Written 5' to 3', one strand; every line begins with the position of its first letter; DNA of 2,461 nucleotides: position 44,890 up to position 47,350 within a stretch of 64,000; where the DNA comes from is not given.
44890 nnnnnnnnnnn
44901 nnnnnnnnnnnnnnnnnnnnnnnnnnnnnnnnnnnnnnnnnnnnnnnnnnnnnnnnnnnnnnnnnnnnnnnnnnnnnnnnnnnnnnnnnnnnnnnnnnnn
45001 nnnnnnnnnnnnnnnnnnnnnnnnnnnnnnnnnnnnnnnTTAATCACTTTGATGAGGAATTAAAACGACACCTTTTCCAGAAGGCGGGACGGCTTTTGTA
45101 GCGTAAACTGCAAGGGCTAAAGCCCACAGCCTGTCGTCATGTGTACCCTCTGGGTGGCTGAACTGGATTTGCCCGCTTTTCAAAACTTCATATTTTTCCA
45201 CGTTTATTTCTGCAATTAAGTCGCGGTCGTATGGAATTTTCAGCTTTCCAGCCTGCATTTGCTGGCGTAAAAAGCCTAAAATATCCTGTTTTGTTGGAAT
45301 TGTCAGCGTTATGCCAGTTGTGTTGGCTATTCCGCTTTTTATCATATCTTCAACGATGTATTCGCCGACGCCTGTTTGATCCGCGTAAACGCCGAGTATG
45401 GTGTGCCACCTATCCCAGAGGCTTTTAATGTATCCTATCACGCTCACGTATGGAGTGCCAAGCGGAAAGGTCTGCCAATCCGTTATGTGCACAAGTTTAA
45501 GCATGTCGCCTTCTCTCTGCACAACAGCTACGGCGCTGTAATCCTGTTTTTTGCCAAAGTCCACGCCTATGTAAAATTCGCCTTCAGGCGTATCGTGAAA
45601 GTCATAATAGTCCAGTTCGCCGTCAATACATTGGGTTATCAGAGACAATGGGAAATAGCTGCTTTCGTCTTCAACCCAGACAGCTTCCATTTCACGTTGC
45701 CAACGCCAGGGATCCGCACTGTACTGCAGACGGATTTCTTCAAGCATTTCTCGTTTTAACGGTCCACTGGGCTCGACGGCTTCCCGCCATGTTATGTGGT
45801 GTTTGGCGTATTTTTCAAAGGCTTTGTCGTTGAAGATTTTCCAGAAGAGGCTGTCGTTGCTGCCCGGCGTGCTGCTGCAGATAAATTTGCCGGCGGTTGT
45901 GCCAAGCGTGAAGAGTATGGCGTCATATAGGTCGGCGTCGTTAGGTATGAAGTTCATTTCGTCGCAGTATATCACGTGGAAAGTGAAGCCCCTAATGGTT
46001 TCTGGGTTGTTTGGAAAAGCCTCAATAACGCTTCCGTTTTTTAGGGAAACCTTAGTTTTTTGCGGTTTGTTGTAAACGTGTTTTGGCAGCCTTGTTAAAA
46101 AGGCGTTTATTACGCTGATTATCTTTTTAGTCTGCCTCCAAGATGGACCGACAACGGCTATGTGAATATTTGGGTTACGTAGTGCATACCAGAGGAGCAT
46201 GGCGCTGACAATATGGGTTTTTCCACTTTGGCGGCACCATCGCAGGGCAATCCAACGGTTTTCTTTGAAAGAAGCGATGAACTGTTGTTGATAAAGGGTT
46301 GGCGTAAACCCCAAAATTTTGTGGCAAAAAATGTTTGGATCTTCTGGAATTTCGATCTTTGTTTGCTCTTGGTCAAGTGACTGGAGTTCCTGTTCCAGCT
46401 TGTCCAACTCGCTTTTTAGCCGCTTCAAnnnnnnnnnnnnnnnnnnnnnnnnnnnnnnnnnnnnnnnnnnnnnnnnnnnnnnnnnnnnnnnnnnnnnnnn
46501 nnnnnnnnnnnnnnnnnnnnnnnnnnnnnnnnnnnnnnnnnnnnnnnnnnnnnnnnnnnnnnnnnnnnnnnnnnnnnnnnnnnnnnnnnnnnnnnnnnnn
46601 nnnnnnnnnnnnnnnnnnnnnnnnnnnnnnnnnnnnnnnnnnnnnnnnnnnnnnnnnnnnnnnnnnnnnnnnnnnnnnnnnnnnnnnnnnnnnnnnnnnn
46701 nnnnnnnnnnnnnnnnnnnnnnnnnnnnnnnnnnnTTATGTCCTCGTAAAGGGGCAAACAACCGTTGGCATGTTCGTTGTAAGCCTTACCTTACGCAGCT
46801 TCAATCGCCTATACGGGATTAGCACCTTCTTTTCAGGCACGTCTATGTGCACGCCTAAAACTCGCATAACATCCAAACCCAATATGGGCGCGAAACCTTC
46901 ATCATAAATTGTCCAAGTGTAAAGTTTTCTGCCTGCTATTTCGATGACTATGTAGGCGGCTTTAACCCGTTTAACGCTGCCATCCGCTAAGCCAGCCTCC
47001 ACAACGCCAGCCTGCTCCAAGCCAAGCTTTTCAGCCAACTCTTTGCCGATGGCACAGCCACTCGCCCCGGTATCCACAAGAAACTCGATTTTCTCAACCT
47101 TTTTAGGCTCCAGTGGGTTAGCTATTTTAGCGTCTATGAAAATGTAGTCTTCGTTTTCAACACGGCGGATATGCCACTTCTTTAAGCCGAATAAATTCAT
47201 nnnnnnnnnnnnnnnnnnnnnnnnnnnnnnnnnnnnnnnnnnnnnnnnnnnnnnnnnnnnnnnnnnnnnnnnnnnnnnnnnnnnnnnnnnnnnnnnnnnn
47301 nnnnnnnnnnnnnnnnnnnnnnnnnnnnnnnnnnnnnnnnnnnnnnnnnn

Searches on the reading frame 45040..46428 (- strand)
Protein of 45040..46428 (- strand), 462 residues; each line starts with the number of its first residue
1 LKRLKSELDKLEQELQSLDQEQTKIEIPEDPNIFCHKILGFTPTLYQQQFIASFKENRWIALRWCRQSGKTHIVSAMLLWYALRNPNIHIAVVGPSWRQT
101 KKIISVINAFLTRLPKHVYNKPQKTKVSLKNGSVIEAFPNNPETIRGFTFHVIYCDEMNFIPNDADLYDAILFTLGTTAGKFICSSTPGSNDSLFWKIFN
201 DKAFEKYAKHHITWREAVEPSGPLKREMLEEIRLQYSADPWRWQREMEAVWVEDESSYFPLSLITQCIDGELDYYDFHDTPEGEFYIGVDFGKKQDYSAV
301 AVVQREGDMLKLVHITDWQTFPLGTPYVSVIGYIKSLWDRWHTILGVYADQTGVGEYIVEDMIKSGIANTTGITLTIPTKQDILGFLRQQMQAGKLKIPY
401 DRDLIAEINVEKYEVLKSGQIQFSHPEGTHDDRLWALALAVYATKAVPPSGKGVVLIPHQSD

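Call 14: search_protein_families(library=pfam, proteins=[window:45040-46428:-], max_evalue=0.01)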
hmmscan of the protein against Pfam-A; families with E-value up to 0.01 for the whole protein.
window:45040-46428:- (462 aa): 4 families
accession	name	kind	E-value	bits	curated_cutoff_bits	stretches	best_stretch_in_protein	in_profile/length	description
PF03237.21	Terminase_6N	-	1.4e-20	74.3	22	1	66-265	6-214/215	Terminase large subunit, T4likevirus-type, N-terminal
PF17289.8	Terminase_6C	-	7.8e-07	29.6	22.6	1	287-441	1-152/155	Terminase RNaseH-like domain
PF07334.18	IFP_35_N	-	0.00013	22.4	23.2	1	2-30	10-39/76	Interferon-induced 35 kDa protein (IFP 35) N-terminus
PF03354.21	TerL_ATPase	-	0.0042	17.3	23.7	1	65-171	29-143/178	Terminase large subunit, ATPase domain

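Call 55: search_dna_similar(query=window:45040-46428:-, collection=phages, mode=protein, max_rows=12)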
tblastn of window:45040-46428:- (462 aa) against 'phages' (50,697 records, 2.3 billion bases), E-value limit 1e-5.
Records with a match: 2532; places in all: 2533; records where one place covers at least 80% of the query: 281.
Best place of each record, by identity: <60% 2532.
By first word of the organism name: Escherichia 638; Synechococcus 378; Klebsiella 322; Salmonella 197; Vibrio 123; Shigella 87; Aeromonas 80; Acinetobacter 71; Cyanophage 61; Enterobacter 59; and 72 more.
By host as written in the record: - 455; Escherichia coli 265; Klebsiella pneumoniae 110; Synechococcus 107; Synechococcus sp. 38; Escherichia coli O157:H7 38; Salmonella enterica 29; Aeromonas salmonicida 28; and 571 more.
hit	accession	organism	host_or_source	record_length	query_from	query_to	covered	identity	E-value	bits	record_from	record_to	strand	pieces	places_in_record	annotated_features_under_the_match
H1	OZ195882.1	Vibrio phage D506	Seawater and oysters mix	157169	41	445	88%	26.9%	3e-22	106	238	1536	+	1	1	terminase large subunit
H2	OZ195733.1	Vibrio phage D509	Seawater and oysters mix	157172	41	445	88%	26.9%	3e-22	106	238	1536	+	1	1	terminase large subunit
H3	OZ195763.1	Vibrio phage D533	Seawater and oysters mix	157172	41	445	88%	26.9%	3e-22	106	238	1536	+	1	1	terminase large subunit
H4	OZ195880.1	Vibrio phage D504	Seawater and oysters mix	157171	41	445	88%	26.9%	3e-22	106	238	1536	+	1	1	terminase large subunit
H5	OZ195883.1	Vibrio phage D503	Seawater and oysters mix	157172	41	445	88%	26.9%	3e-22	106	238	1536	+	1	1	terminase large subunit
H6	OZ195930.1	Vibrio phage D493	Seawater and oysters mix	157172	41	445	88%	26.9%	3e-22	106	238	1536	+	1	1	terminase large subunit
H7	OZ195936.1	Vibrio phage D531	Seawater and oysters mix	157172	41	445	88%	26.9%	3e-22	106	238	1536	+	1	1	terminase large subunit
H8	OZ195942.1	Vibrio phage D528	Seawater and oysters mix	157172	41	445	88%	26.9%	3e-22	106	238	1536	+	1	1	terminase large subunit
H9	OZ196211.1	Vibrio phage D532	Seawater and oysters mix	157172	41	445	88%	26.9%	3e-22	106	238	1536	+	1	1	terminase large subunit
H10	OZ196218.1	Vibrio phage D510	Seawater and oysters mix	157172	41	445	88%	26.9%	3e-22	106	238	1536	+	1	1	terminase large subunit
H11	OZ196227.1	Vibrio phage D495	Seawater and oysters mix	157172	41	445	88%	26.9%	3e-22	106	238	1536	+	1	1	terminase large subunit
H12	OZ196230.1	Vibrio phage D494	Seawater and oysters mix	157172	41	445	88%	26.9%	3e-22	106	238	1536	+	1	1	terminase large subunit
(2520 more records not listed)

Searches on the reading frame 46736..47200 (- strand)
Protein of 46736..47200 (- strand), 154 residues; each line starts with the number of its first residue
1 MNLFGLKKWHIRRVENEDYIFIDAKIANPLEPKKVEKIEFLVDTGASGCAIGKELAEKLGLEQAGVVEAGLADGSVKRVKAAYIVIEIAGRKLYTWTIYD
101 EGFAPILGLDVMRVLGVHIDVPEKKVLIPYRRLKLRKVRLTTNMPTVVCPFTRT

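Call 14: search_protein_families(library=pfam, proteins=[window:46736-47200:-], max_evalue=0.01)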
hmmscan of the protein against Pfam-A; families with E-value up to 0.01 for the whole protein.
window:46736-47200:- (154 aa): 2 families
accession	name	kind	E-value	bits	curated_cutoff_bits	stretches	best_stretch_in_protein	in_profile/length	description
PF13650.11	Asp_protease_2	-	9.8e-09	36.3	24.3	1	37-90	9-65/90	Aspartyl protease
PF13975.11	gag-asp_proteas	-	1.2e-08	35.9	28.2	1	37-112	9-90/92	gag-polyprotein putative aspartyl protease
